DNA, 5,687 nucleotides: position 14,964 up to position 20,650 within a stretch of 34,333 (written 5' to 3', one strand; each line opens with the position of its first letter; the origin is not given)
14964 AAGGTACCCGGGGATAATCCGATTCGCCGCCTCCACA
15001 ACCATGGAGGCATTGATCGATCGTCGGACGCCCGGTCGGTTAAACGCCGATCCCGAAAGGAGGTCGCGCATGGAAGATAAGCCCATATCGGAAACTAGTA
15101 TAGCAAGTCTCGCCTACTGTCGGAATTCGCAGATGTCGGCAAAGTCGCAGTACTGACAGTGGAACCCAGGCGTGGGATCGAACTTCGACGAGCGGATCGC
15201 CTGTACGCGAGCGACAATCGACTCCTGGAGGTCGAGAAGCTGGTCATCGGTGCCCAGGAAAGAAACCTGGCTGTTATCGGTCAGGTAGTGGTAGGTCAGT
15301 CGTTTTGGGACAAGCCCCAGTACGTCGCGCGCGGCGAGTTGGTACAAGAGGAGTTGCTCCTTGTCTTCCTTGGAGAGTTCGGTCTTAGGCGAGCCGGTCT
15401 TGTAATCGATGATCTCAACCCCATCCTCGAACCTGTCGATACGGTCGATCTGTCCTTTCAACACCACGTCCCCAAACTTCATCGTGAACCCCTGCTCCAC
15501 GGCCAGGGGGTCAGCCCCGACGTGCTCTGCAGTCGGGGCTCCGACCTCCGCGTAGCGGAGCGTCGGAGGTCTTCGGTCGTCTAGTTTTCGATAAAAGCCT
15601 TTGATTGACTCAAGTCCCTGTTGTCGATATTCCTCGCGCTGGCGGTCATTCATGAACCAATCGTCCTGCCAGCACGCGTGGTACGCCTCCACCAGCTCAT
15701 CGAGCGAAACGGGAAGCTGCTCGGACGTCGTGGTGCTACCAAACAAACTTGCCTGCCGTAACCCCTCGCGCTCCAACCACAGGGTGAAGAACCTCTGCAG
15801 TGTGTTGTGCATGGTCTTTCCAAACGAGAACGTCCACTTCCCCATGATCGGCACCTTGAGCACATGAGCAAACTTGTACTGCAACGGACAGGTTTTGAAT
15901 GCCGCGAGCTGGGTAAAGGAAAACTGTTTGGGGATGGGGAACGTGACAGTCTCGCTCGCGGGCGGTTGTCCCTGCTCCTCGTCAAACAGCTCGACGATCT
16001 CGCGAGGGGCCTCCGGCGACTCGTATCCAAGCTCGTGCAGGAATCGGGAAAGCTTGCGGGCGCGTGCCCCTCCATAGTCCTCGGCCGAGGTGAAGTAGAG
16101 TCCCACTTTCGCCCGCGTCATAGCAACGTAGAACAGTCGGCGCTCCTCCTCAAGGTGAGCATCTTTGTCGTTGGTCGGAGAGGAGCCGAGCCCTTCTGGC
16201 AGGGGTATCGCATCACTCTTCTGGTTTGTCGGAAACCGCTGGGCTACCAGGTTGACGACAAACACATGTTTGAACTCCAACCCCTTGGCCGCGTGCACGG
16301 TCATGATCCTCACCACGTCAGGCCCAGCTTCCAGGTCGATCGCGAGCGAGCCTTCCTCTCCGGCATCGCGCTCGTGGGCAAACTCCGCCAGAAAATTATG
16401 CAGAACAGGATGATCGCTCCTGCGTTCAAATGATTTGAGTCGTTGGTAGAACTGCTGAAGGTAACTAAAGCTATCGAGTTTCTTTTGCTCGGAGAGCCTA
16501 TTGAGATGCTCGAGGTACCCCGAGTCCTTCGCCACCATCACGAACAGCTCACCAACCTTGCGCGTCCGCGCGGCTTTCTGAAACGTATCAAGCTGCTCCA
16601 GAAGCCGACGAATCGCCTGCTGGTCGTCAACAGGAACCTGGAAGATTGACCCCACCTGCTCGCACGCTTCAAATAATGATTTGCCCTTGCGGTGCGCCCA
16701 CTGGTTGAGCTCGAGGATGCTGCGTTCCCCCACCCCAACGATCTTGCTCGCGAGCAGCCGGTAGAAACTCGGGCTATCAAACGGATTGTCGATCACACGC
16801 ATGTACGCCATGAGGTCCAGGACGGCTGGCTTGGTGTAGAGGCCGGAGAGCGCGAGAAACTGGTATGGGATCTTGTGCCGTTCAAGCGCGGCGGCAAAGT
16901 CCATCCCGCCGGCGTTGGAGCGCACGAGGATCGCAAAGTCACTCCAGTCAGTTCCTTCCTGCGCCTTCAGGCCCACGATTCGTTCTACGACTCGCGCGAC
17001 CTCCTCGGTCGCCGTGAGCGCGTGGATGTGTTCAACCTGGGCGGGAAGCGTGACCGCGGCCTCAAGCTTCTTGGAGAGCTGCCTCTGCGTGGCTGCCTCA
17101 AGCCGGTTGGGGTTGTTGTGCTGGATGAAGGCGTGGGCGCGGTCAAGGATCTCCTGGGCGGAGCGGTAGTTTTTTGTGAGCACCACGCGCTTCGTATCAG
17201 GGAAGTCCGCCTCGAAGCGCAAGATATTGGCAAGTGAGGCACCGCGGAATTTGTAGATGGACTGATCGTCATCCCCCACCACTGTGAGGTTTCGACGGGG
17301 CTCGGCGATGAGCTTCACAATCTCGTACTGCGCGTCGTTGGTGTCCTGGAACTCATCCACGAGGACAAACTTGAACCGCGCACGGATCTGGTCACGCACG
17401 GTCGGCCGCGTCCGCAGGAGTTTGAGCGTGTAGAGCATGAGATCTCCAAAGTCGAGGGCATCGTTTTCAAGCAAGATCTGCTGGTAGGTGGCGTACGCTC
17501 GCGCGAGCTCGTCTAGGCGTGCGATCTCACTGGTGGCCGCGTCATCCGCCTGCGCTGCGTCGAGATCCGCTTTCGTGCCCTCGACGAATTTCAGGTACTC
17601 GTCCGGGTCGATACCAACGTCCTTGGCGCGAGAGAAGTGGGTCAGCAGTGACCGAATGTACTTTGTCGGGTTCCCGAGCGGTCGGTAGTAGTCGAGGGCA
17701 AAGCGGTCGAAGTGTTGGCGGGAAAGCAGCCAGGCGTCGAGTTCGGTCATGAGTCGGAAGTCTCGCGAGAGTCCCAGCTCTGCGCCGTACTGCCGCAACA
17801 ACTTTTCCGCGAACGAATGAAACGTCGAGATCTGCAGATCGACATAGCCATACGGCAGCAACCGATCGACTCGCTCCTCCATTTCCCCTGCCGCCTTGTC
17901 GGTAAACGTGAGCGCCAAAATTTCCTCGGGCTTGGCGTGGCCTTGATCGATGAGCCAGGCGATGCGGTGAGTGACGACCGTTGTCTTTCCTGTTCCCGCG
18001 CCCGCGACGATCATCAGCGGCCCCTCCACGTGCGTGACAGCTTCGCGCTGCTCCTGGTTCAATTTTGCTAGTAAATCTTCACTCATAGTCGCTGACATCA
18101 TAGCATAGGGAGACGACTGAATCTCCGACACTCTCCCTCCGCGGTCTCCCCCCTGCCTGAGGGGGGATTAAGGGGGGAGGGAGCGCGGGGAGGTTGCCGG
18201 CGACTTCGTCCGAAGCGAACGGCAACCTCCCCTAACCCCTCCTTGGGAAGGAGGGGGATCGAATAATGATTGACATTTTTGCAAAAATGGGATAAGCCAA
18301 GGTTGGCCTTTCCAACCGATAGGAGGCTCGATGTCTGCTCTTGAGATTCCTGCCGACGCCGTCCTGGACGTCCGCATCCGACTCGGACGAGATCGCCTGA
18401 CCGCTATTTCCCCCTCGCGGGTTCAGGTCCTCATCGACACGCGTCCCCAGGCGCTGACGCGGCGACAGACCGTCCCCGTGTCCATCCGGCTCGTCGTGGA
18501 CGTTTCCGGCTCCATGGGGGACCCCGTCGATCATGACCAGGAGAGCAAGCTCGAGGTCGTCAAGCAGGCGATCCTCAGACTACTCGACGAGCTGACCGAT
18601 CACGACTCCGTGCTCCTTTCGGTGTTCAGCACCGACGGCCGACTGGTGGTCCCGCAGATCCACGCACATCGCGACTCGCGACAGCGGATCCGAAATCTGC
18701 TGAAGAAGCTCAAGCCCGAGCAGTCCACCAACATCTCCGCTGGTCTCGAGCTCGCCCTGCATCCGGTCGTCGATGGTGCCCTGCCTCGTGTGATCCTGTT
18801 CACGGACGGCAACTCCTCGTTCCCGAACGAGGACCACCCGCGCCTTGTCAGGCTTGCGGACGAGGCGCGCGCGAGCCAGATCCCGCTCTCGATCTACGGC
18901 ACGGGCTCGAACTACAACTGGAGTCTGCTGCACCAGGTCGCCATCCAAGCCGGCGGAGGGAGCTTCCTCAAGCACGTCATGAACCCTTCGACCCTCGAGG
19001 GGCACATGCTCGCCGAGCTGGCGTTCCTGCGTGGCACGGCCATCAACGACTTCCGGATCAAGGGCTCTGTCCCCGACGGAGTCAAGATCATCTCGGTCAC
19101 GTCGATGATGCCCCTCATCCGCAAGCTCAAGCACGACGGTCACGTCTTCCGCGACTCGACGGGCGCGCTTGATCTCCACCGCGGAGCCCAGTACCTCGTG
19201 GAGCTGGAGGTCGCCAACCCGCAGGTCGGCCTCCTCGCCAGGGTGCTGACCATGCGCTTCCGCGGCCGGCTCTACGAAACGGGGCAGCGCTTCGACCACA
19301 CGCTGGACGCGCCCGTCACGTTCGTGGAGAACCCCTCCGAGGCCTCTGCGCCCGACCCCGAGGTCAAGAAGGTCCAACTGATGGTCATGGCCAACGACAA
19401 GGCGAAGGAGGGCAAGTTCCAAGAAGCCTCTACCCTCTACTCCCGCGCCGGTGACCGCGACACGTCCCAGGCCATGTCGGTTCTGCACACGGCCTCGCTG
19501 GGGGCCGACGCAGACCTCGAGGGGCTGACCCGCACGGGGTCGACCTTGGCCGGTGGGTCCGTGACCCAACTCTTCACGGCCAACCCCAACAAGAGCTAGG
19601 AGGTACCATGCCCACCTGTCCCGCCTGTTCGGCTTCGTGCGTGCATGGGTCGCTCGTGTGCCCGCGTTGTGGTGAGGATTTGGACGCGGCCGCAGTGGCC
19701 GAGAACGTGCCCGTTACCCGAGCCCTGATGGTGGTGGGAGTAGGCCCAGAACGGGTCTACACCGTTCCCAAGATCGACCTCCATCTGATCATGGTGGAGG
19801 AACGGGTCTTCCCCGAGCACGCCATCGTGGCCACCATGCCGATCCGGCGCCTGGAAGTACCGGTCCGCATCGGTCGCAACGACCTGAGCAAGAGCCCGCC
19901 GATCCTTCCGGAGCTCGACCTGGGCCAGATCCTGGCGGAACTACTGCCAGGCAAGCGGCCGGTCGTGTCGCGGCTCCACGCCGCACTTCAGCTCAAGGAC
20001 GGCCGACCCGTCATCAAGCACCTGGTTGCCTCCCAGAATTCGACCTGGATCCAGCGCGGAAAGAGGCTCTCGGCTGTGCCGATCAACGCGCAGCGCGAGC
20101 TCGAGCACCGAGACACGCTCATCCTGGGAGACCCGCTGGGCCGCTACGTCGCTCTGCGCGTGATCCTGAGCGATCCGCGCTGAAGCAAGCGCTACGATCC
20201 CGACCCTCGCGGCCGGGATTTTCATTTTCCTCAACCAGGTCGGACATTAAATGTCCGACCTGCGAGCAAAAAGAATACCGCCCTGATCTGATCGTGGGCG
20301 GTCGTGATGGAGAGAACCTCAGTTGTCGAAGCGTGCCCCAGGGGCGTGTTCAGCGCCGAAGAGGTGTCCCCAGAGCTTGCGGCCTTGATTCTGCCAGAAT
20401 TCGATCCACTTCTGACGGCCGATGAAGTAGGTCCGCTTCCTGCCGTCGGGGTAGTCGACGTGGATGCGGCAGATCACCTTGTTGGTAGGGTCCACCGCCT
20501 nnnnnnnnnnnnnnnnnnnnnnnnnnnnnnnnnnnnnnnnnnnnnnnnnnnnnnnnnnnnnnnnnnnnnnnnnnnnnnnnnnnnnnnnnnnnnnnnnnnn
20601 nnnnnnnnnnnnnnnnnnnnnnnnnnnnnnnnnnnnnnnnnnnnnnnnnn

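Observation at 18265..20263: Island A: self-contained vWA(MIDAS) + zinc-ribbon/FHA operon with no kinase, phosphatase or AAA+ partner in cis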

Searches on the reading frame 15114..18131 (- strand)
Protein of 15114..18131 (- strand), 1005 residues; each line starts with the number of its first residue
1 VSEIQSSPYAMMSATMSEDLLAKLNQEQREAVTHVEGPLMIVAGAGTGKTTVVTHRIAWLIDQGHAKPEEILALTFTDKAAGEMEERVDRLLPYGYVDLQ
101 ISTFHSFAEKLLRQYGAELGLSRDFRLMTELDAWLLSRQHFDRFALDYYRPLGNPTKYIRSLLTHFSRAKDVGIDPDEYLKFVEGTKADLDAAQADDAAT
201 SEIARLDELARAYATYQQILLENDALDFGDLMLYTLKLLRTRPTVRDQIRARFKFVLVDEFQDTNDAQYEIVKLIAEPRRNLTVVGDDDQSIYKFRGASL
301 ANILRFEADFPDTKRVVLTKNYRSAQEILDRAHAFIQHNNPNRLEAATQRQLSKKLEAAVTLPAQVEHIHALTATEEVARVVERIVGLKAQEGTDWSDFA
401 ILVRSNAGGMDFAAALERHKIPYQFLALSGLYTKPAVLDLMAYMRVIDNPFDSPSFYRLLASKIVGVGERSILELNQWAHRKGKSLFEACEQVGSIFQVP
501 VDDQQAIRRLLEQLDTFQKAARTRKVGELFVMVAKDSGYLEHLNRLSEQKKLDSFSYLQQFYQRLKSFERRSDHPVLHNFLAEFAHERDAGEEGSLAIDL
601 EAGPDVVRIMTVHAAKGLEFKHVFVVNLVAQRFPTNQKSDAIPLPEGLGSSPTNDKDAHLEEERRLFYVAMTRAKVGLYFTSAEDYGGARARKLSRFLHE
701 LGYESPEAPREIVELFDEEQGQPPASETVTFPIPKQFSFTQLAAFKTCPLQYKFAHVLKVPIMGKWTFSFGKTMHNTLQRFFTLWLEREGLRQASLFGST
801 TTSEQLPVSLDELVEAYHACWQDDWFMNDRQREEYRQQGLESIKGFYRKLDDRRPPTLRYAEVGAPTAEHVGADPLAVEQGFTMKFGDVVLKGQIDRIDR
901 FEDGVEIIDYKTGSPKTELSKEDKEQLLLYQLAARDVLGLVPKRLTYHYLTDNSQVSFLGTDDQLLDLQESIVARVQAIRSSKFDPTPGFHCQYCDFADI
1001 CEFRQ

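Call 3: search_protein_families(library=pfam, proteins=[window:15114-18131:-], max_evalue=0.1)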
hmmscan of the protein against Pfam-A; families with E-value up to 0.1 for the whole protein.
window:15114-18131:- (1005 aa): 12 families
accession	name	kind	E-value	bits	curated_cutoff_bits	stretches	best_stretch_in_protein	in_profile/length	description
PF00580.27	UvrD-helicase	-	9.4e-82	275.2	23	1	24-311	1-271/271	UvrD/REP helicase N-terminal domain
PF13361.12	UvrD_C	-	5.6e-53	181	25.6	1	316-684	1-349/350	UvrD-like helicase C-terminal domain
PF12705.13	PDDEXK_1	-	5.8e-37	128.4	22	1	736-1002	1-247/247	PD-(D/E)XK nuclease superfamily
PF13245.12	AAA_19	-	1.4e-25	90.4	25.1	1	28-296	1-134/134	AAA domain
PF13538.12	UvrD_C_2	-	1.7e-11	44.2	27.4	2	607-630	2-25/52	UvrD-like helicase C-terminal domain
PF13604.12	AAA_30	-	7.1e-10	39.4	27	2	23-88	1-66/191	AAA domain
PF01443.25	Viral_helicase1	-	5.8e-06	26.7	21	0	250-396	55-190/228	Viral superfamily 1 RNA helicase core domain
PF10926.14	DUF2800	-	0.0013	18.4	21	1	877-1003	104-234/368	Protein of unknown function (DUF2800)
PF13401.12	AAA_22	-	0.0016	19.2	27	0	36-123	5-67/130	AAA domain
PF01930.23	Cas_Cas4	-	0.0057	17.2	22.7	1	892-1001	53-158/160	Domain of unknown function DUF83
PF13086.12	AAA_11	-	0.015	15.5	27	1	23-90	1-74/257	AAA domain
PF04851.21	ResIII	-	0.036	14.4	22.5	0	24-85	4-70/164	Type III restriction enzyme, res subunit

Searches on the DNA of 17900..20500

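Call 86: search_rna_families(source=window, start=17900, end=20500, threshold=evalue, max_evalue=1)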
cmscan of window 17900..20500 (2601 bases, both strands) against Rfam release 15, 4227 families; matches with E-value up to 1: 6.
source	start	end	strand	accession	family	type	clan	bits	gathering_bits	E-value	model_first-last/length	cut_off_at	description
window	18125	18200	+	RF04240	mir-4716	Gene; miRNA;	-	24.3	76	0.054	1-84/84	no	mir-4716 microRNA precursor family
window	18178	18241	-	RF03774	mir-2110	Gene; miRNA;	-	24.3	90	0.19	1-75/75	no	mir-2110 microRNA precursor family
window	18175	18243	-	RF03873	mir-3192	Gene; miRNA;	-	23.1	80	0.19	1-77/77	no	mir-3192 microRNA precursor family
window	18131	18182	-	RF02795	Pab91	Gene; snRNA; snoRNA; HACA-box;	-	21.7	71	0.67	1-57/57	no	Pab91 RNA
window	20215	20281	-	RF03275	mir-2542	Gene; miRNA;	-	21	60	0.61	1-85/85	no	mir-2542 microRNA precursor family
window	20146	20226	+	RF02837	anti-hemB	Gene; sRNA;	-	19.6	49.5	0.18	1-81/81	no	Burkholderia RNA 7 (anti-hemB)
